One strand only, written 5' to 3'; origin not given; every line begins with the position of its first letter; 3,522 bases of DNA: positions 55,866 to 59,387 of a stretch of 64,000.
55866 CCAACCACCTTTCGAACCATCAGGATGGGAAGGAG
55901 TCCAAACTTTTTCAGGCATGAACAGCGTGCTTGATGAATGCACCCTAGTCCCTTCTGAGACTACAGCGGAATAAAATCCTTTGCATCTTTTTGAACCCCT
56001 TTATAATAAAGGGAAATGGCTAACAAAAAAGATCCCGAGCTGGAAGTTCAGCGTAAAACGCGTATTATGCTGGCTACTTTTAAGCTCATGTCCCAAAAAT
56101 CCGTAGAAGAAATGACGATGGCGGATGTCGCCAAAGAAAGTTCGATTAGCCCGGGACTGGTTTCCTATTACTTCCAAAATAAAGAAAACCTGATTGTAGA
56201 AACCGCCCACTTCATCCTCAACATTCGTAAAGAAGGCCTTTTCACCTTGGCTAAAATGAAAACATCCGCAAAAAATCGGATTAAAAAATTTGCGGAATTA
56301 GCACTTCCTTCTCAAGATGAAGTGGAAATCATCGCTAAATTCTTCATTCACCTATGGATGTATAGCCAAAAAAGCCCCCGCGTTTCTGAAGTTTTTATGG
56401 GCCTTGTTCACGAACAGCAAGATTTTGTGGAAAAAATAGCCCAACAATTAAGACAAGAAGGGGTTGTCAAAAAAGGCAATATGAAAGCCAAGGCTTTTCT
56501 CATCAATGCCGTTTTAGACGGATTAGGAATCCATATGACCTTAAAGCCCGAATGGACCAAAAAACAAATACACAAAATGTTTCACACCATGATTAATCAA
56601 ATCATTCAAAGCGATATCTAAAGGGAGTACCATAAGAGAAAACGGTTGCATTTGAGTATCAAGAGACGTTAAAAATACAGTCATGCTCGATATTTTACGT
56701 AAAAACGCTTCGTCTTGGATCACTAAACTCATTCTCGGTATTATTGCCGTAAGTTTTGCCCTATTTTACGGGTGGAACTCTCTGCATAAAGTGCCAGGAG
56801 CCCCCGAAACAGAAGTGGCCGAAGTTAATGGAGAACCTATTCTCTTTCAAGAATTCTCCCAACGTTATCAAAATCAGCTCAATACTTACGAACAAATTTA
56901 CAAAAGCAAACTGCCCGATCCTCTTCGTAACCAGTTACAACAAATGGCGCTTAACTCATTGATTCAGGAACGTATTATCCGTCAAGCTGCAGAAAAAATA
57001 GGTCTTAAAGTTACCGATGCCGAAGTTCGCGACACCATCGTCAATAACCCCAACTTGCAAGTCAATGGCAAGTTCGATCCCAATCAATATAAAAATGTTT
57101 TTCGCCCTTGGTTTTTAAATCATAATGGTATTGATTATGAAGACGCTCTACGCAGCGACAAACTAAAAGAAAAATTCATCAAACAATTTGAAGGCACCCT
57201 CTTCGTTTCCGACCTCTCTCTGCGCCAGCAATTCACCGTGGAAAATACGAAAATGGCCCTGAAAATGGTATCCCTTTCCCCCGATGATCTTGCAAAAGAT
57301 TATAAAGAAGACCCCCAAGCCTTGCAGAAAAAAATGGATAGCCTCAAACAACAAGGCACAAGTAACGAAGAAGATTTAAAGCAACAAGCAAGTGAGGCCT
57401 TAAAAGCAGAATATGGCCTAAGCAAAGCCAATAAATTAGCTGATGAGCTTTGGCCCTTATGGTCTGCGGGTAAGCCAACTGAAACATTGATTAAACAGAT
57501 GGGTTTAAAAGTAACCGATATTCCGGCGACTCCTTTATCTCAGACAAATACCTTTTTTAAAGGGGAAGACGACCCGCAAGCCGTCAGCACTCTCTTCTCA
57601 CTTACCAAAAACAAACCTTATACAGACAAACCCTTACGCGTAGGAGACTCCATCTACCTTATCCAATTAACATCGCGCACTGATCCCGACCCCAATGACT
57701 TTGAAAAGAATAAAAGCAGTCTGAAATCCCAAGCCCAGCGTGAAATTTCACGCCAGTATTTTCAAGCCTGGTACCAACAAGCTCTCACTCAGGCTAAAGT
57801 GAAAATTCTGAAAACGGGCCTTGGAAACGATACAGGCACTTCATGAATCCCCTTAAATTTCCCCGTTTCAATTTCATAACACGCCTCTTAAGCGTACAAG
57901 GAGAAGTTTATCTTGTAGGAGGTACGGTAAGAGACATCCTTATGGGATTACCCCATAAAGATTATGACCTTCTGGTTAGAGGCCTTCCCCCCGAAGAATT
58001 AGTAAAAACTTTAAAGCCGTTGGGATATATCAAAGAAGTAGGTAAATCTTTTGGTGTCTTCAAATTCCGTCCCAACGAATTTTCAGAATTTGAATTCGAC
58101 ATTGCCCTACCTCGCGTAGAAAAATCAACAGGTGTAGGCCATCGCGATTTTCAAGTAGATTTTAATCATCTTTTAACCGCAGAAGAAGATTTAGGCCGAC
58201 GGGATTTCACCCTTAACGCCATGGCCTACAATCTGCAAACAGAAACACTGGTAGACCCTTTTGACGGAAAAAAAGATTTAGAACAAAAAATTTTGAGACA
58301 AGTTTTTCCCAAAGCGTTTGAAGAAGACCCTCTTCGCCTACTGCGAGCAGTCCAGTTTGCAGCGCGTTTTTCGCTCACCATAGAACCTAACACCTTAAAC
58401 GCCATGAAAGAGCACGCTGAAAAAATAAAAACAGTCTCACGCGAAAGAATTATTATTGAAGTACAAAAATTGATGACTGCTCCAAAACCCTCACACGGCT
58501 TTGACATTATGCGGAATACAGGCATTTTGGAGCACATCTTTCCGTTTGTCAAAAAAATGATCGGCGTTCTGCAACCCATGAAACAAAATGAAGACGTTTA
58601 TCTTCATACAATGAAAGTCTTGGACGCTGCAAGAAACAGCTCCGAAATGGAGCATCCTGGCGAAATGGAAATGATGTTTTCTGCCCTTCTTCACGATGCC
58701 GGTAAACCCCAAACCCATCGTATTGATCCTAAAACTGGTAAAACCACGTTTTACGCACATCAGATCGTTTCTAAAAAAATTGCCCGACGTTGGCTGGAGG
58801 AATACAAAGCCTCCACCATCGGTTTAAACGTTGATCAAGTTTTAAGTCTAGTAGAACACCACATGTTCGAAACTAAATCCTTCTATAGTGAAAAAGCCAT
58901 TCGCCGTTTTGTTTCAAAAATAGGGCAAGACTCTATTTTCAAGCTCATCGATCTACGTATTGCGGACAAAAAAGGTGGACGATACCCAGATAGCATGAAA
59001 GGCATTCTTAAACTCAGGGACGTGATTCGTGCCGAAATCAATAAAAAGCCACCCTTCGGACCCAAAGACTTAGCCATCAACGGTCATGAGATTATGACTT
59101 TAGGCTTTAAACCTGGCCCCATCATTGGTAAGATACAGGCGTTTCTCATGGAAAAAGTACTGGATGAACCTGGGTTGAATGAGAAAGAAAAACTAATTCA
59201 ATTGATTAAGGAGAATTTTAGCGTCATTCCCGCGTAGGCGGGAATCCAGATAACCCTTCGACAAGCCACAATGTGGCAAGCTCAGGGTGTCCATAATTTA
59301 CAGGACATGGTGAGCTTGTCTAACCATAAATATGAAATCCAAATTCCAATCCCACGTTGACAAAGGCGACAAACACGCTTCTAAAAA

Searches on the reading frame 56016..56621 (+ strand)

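Call 63: search_protein_families(library=pfam, proteins=[window:56016-56621:+], max_evalue=0.0001)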
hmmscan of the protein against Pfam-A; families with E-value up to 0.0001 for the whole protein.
window:56016-56621:+ (201 aa): 2 families
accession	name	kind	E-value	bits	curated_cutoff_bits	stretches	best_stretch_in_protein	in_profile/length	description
PF00440.29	TetR_N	-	2.7e-10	40.3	24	1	17-62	1-46/47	Bacterial regulatory proteins, tetR family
PF13977.11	TetR_C_6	-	5.4e-08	33.4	27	1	86-197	2-114/115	BetI-type transcriptional repressor, C-terminal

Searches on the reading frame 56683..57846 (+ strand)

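Call 63: search_protein_families(library=pfam, proteins=[window:56683-57846:+], max_evalue=0.0001)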
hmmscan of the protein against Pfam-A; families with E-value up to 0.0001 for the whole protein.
window:56683-57846:+ (387 aa): 4 families
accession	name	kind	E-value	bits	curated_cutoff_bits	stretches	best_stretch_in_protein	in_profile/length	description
PF13624.11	SurA_N_3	-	2.7e-39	135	27.2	1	1-142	1-140/162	SurA-like N-terminal domain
PF13623.11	SurA_N_2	-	1e-32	113.4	28.5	1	2-139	1-144/145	SurA-like N-terminal domain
PF09312.16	SurA_N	-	9.1e-07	29.5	30.8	1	45-121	5-78/118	SurA N-terminal domain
PF13145.12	Rotamase_2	-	4.5e-05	24.7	27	0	199-342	2-118/121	PPIC-type PPIASE domain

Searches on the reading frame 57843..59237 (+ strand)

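Call 63: search_protein_families(library=pfam, proteins=[window:57843-59237:+], max_evalue=0.0001)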
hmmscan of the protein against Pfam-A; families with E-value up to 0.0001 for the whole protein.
window:57843-59237:+ (464 aa): 4 families
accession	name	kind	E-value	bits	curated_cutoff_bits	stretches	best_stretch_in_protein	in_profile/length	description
PF01743.26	PolyA_pol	-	6.5e-25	88.3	23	1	22-152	1-126/126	Poly A polymerase head domain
PF12627.12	PolyA_pol_RNAbd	-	1.4e-19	70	22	1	178-238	2-62/64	Probable RNA and SrmB- binding site of polymerase A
PF01966.28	HD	-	9.9e-09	35.9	22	1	253-345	2-90/116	HD domain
PF13735.12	tRNA_NucTran2_2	-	2.1e-06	28.2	27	1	407-454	100-148/149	tRNA nucleotidyltransferase domain 2 putative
